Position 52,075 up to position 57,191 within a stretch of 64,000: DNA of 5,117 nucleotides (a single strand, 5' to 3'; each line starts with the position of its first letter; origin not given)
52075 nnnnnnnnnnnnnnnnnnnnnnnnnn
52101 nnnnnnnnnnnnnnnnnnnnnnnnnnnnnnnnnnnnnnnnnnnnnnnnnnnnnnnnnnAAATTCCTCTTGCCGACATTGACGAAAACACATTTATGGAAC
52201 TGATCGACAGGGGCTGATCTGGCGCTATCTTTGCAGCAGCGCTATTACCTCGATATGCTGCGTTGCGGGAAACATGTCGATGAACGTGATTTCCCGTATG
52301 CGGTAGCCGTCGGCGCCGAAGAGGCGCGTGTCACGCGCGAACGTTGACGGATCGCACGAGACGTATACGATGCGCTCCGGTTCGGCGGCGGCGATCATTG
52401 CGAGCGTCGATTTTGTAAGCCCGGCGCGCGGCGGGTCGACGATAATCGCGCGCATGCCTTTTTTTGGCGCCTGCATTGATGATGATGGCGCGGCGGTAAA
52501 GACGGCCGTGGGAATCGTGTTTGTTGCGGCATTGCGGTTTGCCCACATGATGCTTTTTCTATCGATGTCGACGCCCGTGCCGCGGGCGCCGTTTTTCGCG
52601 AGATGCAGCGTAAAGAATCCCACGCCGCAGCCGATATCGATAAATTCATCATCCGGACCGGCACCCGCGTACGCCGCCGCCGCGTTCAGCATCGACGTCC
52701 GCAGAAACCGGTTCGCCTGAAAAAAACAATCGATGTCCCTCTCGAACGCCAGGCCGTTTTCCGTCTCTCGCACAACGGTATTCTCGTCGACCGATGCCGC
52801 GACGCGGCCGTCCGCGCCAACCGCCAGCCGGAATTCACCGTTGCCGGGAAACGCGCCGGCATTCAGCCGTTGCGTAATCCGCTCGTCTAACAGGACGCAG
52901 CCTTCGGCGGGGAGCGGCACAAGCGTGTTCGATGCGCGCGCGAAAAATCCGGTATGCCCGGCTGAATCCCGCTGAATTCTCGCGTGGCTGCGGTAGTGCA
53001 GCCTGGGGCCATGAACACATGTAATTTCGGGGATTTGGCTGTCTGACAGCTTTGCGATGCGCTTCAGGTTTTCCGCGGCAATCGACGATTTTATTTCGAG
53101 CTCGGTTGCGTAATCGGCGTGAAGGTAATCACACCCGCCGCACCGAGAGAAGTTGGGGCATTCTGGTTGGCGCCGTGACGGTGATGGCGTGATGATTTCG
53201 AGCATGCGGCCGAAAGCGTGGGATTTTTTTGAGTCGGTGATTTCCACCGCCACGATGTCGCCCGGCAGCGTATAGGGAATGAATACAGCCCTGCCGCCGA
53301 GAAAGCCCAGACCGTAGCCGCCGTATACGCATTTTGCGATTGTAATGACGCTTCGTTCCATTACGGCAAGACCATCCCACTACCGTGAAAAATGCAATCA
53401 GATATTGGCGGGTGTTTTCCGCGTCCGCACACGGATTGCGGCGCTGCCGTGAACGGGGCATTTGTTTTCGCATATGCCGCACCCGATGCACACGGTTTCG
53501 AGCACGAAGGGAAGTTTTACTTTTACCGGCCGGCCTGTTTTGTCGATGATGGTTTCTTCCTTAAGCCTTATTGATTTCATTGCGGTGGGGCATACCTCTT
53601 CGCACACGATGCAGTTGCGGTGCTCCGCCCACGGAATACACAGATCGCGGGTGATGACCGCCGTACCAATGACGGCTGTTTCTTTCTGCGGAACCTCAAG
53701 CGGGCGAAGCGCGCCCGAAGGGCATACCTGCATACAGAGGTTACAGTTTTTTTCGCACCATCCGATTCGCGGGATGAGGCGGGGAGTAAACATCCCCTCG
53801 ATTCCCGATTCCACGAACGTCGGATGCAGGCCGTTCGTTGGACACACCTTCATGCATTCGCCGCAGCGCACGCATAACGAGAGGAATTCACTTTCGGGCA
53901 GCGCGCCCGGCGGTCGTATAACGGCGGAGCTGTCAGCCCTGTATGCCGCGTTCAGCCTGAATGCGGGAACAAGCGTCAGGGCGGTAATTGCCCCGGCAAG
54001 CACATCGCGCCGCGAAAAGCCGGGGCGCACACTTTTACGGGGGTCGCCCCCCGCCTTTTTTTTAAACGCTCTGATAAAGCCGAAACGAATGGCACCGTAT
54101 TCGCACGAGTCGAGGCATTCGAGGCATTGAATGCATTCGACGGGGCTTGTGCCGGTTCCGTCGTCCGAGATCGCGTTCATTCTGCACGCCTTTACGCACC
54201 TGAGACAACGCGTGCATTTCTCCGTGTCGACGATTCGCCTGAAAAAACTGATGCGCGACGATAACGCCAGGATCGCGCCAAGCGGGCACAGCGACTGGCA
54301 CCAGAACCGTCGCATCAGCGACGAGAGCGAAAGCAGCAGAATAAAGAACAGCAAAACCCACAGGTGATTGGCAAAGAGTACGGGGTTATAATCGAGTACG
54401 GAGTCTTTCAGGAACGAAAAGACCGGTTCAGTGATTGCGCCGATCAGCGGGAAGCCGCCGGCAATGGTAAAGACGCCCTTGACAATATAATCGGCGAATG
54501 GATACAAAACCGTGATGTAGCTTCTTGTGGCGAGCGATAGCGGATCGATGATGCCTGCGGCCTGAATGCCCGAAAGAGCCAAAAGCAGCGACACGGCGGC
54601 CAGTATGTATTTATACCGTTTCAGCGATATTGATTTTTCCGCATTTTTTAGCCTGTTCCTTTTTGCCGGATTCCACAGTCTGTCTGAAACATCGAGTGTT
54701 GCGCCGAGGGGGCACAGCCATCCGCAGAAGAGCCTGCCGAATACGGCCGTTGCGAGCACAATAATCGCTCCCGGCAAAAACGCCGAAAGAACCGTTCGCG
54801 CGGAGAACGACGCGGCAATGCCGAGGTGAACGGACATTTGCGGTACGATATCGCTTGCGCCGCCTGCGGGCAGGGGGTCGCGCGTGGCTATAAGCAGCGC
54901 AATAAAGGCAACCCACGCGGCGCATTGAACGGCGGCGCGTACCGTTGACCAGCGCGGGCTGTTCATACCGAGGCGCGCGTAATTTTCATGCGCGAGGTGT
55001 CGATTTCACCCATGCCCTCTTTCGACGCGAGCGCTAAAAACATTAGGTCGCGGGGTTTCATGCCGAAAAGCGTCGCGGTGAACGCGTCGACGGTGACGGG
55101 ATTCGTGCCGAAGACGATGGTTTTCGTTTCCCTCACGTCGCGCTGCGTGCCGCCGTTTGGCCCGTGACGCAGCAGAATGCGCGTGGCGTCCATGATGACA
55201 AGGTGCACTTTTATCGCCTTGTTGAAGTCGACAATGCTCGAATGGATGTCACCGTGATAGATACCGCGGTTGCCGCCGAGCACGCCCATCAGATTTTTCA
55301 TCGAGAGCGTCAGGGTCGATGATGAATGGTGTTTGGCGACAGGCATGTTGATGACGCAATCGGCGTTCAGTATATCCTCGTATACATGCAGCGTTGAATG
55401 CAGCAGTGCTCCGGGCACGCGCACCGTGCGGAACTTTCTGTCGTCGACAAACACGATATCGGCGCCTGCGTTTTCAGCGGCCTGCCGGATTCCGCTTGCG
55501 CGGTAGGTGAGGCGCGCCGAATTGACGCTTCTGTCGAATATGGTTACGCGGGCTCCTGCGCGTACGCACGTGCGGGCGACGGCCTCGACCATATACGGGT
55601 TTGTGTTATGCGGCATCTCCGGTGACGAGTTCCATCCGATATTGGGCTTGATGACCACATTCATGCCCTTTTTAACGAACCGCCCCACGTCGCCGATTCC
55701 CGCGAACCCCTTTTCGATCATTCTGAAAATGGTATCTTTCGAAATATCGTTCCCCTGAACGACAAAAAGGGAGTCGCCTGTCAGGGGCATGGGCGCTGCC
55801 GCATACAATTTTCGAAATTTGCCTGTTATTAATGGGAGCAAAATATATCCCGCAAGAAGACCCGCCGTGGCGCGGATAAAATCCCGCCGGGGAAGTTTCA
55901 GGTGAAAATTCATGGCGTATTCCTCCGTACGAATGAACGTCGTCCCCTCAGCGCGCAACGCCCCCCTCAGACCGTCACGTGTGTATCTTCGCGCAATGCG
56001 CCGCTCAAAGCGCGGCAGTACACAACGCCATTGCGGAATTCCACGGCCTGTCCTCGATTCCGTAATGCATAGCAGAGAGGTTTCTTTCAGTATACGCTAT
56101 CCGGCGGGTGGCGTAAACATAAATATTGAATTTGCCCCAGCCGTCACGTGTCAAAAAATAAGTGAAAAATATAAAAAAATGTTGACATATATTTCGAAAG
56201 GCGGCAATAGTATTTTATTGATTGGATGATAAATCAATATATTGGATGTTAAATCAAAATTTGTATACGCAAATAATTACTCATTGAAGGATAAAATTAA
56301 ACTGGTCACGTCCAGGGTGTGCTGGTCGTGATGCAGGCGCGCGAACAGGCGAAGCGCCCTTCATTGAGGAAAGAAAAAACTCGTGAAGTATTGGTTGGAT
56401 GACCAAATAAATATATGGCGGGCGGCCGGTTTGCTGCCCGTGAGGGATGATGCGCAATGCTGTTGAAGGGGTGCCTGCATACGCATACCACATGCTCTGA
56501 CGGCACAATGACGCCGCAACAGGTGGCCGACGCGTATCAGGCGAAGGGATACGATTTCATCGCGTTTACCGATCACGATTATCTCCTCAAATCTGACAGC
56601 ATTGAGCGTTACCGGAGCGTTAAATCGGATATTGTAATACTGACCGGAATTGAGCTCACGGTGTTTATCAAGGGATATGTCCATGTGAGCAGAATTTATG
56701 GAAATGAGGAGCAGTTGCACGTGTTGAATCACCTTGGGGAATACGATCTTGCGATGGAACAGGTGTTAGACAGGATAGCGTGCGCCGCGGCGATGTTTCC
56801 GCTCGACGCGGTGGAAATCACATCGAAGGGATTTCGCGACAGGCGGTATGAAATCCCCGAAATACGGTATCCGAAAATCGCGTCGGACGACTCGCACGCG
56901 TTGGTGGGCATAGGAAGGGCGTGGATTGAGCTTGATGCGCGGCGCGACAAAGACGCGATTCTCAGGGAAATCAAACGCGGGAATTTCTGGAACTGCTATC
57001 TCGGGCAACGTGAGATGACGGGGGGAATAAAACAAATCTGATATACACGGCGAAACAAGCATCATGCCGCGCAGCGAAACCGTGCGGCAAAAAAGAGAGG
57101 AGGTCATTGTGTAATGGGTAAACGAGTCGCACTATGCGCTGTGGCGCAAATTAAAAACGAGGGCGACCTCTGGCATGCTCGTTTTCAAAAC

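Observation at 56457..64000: Ltp4/Ltp3-like retro-aldolase operon for branched lipid or steroid side-chain breakdown in a probable anaerobic spirochaete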

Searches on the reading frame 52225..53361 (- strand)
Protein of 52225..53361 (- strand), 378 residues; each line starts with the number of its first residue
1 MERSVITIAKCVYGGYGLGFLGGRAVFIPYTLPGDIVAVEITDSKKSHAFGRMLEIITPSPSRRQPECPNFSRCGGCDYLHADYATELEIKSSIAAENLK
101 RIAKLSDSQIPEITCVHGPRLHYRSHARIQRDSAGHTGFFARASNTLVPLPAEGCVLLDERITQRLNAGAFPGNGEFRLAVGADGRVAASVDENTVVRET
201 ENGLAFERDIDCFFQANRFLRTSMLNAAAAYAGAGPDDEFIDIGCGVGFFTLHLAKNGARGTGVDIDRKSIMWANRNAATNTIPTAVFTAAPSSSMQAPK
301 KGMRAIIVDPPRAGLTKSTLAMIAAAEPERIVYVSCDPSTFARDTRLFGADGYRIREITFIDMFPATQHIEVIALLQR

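Call 9: search_protein_families(library=pfam, proteins=[window:52225-53361:-], max_evalue=0.01)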
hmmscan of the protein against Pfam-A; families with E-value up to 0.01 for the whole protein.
window:52225-53361:- (378 aa): 10 families
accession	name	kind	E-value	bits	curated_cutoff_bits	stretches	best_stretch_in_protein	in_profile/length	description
PF05958.17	tRNA_U5-meth_tr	-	2.6e-21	76.5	23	1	203-378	169-356/357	tRNA (Uracil-5-)-methyltransferase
PF05175.20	MTS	-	1.8e-07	31.4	23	1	238-314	33-111/170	Methyltransferase small domain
PF13649.12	Methyltransf_25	-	2.3e-07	31.9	27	1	241-307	2-69/97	Methyltransferase domain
PF01938.26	TRAM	-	4.1e-07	30.2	21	1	17-54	21-61/61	TRAM domain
PF08241.18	Methyltransf_11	-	2.7e-06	28.4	21.2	1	241-283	1-43/95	Methyltransferase domain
PF13847.12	Methyltransf_31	-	3.3e-06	27.3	27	1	238-291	5-61/145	Methyltransferase domain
PF06325.19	PrmA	-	1.1e-05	25.6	22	1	236-296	161-222/296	Ribosomal protein L11 methyltransferase (PrmA)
PF13489.12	Methyltransf_23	-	1.5e-05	25.2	27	1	234-288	20-67/164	Methyltransferase domain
PF08242.18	Methyltransf_12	-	0.00017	22.7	30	1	241-277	1-39/98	Methyltransferase domain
PF07757.19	AdoMet_MTase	-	0.0096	16.6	27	0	239-274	64-98/115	Predicted AdoMet-dependent methyltransferase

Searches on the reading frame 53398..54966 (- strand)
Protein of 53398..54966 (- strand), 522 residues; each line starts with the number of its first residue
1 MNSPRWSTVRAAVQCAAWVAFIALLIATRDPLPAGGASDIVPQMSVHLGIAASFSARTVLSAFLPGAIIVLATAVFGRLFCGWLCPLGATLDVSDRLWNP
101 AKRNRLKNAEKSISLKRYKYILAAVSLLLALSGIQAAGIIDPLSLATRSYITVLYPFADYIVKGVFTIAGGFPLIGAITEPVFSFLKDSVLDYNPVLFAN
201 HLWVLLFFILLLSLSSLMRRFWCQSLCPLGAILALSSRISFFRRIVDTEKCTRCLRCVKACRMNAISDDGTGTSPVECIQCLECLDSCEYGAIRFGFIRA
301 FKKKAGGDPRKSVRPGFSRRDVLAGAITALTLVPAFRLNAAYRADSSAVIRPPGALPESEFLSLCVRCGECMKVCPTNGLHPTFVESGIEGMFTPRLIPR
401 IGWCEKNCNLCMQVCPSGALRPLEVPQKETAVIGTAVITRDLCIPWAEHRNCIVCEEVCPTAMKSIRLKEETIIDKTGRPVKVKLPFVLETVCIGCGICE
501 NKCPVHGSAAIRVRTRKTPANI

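Call 9: search_protein_families(library=pfam, proteins=[window:53398-54966:-], max_evalue=0.01)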
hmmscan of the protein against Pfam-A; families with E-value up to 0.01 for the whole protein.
window:53398-54966:- (522 aa): 15 families
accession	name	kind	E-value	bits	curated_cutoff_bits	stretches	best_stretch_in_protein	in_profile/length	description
PF00037.32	Fer4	-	2.5e-22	78.2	21.1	4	245-267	2-24/24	4Fe-4S binding domain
PF12801.12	Fer4_5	-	2.1e-18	66.5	22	2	62-97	5-40/48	4Fe-4S binding domain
PF12838.12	Fer4_7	-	1.5e-17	64.2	27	3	365-419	2-52/52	4Fe-4S dicluster domain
PF13187.11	Fer4_9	-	9.3e-17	61.2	27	5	250-293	1-52/52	4Fe-4S dicluster domain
PF12837.12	Fer4_6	-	3e-16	58.9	25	3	363-378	7-22/24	4Fe-4S binding domain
PF13237.11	Fer4_10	-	1.3e-14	54.3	25.5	3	363-377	7-21/53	4Fe-4S dicluster domain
PF13484.11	Fer4_16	-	6.2e-12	46.6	30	1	365-383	2-20/66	4Fe-4S double cluster binding domain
PF12797.12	Fer4_2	-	1.7e-08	34.3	24.5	3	244-261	3-20/22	4Fe-4S binding domain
PF13534.11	Fer4_17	-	3.2e-08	34.4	22.2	0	358-377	39-58/61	4Fe-4S dicluster domain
PF14697.11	Fer4_21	-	3.4e-08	33.9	35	0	436-507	1-55/59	4Fe-4S dicluster domain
PF12798.12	Fer4_3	-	7.9e-08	33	27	0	365-378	1-14/15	4Fe-4S binding domain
PF12800.12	Fer4_4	-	1.9e-07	31.3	24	1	363-377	2-16/17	4Fe-4S binding domain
PF13183.11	Fer4_8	-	3.6e-07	31.1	27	1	277-378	4-67/68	4Fe-4S dicluster domain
PF13746.11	Fer4_18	-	1.6e-05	25.5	27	1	247-289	57-96/114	4Fe-4S dicluster domain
PF25160.1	LdpA_Fe-S-bd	-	4.3e-05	23.6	27.6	1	223-267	9-44/49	LdpA Fe-S cluster-binding domain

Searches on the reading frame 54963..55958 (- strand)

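Call 9: search_protein_families(library=pfam, proteins=[window:54963-55958:-], max_evalue=0.01)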
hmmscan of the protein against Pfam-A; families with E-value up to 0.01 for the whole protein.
window:54963-55958:- (331 aa): 1 family
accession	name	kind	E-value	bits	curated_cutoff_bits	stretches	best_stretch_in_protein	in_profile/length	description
PF04015.17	DUF362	-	2.1e-50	172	24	1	101-295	1-199/200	Domain of unknown function (DUF362)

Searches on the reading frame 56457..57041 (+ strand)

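Call 3: search_protein_families(library=pfam, proteins=[window:56457-57041:+], max_evalue=0.01)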
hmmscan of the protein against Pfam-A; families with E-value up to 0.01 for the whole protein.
window:56457-57041:+ (194 aa): 2 families
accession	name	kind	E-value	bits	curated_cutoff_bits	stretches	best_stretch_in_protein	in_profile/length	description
PF02811.25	PHP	-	1.6e-08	35.5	26.4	1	7-86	2-84/164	PHP domain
PF13263.12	PHP_C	-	1.3e-05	25.1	21.3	1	137-176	15-55/56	PHP-associated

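Call 4: search_protein_families(library=ncbifam, proteins=[window:56457-57041:+], max_evalue=0.01)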
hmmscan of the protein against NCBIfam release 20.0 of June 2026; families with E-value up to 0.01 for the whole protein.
window:56457-57041:+ (194 aa): 9 families
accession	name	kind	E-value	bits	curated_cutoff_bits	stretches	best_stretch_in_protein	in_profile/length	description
NF038032.1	CehA_McbA_metalo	domain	1.1e-11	44.7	80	1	7-74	7-71/315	CehA/McbA family metallohydrolase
NF041577.1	nside_bi_sphtase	equivalog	5.3e-10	38.9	400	1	7-78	6-77/276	3',5'-nucleoside bisphosphate phosphatase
NF006375.0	PRK08609.1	equivalog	2.7e-09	36.2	426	1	4-46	336-378/571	DNA polymerase/3'-5' exonuclease PolX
NF047791.1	RNaseRnm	equivalog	1.1e-08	34.6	375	1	7-70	5-69/275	RNase RNM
NF004981.0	PRK06361.1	equivalog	2.2e-07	30.5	117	1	7-68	4-72/217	histidinol phosphate phosphatase domain-containing protein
NF045780.1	TrlF_fam_ATP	equivalog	1.3e-06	27.4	350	1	7-91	10-106/944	TrlF family AAA-like ATPase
NF006251.0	PRK08392.1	equivalog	1.1e-05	25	212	1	7-73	4-76/216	hypothetical protein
NF005928.0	PRK07945.1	equivalog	1.9e-05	24.2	250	1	2-45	97-140/337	PHP domain-containing protein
NF041661.1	Cycl_ph_dihydrol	equivalog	4.2e-05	23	500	1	7-70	2-64/259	phosphoribosyl 1,2-cyclic phosphate 1,2-diphosphodiesterase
